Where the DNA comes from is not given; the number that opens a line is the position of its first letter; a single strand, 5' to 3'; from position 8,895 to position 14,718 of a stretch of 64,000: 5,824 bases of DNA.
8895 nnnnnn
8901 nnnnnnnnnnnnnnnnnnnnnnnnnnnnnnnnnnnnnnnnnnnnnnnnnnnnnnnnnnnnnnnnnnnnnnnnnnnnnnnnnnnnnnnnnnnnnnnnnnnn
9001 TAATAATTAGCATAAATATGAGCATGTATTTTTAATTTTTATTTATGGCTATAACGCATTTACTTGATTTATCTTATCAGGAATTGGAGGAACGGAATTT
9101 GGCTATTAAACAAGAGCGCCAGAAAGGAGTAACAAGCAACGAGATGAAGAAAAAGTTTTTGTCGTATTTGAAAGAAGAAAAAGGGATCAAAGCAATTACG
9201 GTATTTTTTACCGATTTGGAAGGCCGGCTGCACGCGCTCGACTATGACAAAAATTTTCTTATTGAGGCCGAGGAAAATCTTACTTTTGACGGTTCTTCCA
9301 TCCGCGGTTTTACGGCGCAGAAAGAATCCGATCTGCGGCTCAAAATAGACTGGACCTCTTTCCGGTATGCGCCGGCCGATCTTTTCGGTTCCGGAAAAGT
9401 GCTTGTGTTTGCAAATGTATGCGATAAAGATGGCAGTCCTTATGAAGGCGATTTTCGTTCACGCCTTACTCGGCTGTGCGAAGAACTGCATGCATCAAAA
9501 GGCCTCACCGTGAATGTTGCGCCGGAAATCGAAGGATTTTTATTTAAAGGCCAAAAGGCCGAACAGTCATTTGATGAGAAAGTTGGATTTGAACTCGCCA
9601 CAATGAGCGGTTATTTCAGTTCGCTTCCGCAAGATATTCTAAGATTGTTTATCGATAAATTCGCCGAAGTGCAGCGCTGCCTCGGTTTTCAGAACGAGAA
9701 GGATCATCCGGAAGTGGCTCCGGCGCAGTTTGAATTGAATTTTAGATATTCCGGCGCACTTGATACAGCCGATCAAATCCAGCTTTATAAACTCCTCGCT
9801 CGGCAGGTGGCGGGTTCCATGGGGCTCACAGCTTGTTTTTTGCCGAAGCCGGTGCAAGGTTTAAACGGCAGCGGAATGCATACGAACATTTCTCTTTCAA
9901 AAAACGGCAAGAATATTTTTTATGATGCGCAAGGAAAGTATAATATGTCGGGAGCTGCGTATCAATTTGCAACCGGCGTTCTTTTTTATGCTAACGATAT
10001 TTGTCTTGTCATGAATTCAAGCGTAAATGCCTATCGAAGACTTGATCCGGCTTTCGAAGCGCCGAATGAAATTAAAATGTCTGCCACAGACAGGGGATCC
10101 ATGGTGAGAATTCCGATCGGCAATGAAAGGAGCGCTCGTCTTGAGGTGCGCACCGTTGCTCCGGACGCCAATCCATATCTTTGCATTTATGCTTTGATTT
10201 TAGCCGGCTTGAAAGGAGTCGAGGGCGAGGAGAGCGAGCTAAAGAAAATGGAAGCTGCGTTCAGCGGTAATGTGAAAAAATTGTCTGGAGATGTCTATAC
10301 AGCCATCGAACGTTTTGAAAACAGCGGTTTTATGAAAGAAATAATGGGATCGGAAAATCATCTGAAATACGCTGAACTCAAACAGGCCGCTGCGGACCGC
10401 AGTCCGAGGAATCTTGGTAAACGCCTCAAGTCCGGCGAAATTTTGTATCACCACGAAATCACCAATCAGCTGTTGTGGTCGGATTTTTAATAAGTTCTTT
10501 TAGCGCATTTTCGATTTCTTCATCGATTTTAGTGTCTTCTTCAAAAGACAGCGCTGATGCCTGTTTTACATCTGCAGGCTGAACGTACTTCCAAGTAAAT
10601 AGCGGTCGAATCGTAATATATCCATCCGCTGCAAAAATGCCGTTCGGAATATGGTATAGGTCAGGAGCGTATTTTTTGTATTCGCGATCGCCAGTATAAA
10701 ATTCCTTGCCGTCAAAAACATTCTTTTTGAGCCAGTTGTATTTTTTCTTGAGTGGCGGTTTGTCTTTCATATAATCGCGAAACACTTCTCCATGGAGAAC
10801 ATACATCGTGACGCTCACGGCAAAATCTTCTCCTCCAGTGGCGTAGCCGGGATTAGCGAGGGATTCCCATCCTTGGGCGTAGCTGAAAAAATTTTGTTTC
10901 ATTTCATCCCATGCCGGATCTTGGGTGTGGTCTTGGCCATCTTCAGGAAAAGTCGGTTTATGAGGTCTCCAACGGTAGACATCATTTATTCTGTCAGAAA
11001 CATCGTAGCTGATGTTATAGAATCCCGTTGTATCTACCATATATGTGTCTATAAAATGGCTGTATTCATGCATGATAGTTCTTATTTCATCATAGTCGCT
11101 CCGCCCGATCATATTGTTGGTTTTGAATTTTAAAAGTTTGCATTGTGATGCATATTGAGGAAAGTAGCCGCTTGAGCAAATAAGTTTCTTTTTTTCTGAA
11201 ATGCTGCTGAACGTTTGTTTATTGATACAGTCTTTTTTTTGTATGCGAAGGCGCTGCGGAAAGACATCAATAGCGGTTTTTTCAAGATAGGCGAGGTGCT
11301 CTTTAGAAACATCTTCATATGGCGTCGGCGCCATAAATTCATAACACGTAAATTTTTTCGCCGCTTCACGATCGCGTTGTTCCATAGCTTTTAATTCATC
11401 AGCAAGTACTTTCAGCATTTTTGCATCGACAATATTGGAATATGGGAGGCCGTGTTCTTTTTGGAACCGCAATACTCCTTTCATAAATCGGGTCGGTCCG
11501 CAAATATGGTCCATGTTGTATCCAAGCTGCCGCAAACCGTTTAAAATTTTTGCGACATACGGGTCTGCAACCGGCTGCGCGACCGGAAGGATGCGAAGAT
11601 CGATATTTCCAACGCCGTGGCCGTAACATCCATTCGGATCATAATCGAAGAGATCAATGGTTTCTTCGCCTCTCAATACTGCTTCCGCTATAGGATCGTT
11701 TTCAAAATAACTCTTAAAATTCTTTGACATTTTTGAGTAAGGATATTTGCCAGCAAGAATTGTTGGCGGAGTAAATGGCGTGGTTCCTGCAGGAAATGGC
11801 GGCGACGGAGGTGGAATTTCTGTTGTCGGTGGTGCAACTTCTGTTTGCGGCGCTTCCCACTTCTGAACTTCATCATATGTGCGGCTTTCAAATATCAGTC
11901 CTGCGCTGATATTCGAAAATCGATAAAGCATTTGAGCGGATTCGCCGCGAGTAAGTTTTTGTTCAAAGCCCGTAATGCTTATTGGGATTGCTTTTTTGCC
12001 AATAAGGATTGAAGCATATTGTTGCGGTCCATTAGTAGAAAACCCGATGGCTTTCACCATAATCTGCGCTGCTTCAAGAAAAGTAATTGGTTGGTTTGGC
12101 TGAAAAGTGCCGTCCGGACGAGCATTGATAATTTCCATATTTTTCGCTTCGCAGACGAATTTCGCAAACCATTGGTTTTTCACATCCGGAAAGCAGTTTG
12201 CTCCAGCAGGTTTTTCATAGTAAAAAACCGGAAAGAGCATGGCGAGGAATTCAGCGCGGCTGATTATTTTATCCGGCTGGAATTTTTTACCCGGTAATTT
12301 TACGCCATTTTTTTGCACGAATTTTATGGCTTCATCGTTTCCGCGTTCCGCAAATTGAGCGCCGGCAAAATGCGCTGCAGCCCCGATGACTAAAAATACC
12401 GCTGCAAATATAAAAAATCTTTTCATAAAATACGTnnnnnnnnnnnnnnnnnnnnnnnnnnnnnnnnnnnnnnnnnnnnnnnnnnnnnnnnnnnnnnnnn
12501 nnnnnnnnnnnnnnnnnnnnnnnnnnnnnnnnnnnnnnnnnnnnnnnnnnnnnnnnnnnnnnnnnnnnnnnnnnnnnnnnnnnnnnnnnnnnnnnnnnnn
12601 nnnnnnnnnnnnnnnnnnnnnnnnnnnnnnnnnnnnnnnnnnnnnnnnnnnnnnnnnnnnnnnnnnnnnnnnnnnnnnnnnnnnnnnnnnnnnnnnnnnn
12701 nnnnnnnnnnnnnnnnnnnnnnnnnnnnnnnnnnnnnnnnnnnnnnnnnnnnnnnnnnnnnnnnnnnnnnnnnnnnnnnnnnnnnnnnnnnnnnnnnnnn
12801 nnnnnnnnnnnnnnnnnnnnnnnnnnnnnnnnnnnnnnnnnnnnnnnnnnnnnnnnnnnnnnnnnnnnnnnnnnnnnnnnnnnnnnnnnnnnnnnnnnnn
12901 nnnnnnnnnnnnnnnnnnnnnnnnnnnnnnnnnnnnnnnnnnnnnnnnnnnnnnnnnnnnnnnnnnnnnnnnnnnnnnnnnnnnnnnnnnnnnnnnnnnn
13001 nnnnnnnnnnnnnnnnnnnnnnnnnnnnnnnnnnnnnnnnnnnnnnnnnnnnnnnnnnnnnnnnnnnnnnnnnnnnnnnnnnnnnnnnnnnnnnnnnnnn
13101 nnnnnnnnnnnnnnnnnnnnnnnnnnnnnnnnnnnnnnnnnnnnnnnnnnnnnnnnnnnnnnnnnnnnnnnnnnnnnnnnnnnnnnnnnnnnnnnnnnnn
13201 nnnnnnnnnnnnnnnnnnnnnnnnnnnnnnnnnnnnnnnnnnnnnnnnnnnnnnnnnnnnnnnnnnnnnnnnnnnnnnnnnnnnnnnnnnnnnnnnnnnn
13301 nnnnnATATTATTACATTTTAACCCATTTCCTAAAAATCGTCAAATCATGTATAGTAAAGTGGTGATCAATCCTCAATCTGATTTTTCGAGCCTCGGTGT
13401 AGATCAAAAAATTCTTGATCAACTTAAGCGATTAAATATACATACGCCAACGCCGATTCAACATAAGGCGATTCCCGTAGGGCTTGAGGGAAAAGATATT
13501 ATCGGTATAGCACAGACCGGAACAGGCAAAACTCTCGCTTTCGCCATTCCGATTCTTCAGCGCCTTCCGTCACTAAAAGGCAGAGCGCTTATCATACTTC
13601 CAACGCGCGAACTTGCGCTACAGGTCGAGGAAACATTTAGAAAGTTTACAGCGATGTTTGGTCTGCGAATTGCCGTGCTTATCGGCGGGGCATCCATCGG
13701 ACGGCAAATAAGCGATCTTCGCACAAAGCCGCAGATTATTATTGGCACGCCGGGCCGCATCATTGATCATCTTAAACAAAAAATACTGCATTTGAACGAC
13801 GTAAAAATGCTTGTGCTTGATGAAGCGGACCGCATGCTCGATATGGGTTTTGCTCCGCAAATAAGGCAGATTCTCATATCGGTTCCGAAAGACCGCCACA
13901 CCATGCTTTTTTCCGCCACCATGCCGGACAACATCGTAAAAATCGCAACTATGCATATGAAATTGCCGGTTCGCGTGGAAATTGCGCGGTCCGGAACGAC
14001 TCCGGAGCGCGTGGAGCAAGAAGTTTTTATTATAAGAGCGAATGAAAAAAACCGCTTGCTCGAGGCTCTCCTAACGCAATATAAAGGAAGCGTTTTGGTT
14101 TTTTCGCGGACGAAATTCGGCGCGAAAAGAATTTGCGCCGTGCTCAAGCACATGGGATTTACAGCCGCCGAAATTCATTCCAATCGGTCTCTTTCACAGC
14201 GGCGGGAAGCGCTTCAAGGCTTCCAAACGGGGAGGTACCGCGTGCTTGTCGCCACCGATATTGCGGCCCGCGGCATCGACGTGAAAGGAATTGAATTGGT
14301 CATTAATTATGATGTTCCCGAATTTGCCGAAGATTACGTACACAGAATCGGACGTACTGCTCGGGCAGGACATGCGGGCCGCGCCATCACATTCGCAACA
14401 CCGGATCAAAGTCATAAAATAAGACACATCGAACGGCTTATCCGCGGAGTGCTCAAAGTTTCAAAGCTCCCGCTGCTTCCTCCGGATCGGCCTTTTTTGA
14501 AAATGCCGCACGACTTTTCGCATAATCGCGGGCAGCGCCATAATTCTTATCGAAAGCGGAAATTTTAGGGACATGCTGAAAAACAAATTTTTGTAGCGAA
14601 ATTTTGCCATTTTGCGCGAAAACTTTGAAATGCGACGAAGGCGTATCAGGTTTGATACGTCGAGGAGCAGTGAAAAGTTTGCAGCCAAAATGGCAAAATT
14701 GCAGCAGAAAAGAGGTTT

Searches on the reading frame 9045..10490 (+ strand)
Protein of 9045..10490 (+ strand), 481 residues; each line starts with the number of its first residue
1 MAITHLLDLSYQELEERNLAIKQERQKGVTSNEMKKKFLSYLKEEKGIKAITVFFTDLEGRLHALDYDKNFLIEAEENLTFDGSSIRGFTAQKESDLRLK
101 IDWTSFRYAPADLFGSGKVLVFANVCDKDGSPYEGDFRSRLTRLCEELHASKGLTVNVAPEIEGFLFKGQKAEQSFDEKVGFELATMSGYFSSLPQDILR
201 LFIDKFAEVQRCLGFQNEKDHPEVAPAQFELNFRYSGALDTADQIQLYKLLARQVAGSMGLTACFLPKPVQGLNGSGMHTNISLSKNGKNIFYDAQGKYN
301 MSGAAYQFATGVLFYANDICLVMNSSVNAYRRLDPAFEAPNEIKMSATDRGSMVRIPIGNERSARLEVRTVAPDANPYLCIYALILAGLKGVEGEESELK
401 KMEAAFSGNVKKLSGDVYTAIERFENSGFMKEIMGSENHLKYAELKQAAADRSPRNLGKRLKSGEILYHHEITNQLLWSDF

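Call 30: search_protein_families(library=pfam, proteins=[window:9045-10490:+])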
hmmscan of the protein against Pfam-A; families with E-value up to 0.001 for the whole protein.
window:9045-10490:+ (481 aa): 2 families
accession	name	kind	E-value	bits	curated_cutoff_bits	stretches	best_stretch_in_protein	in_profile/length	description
PF00120.29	Gln-synt_C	-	1.3e-81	274.8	24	1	135-451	2-330/344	Glutamine synthetase, catalytic domain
PF03951.24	Gln-synt_N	-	1.8e-11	43.9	33.4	1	48-127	2-81/82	Glutamine synthetase, beta-Grasp domain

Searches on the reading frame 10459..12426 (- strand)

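Call 30: search_protein_families(library=pfam, proteins=[window:10459-12426:-])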
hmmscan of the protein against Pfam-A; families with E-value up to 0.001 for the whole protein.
window:10459-12426:- (655 aa): 1 family
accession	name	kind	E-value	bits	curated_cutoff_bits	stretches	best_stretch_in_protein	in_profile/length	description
PF00395.25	SLH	-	6.6e-13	48.8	20.8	1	79-120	2-44/44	S-layer homology domain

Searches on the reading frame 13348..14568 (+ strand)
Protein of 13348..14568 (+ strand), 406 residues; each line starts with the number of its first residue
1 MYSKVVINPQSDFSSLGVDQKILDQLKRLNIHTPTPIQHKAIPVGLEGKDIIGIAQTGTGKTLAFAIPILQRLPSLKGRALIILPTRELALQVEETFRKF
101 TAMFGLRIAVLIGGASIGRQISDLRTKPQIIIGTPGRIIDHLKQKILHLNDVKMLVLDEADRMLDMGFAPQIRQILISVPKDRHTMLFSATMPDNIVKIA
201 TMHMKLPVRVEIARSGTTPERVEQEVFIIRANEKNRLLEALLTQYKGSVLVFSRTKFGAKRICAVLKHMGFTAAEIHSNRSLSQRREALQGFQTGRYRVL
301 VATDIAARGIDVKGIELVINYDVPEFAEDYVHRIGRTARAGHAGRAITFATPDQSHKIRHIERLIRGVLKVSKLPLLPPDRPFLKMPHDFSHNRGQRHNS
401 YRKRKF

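Call 30: search_protein_families(library=pfam, proteins=[window:13348-14568:+])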
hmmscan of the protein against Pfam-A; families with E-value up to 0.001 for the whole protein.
window:13348-14568:+ (406 aa): 3 families
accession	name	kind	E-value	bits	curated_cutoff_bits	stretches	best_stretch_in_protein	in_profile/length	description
PF00270.35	DEAD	-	4.5e-54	183.1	26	1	35-197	1-165/167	DEAD/DEAH box helicase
PF00271.37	Helicase_C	-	4.5e-29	101.4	23.5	1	234-341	2-110/110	Helicase conserved C-terminal domain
PF04851.21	ResIII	-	2.3e-08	34.5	22.5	1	52-193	27-163/164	Type III restriction enzyme, res subunit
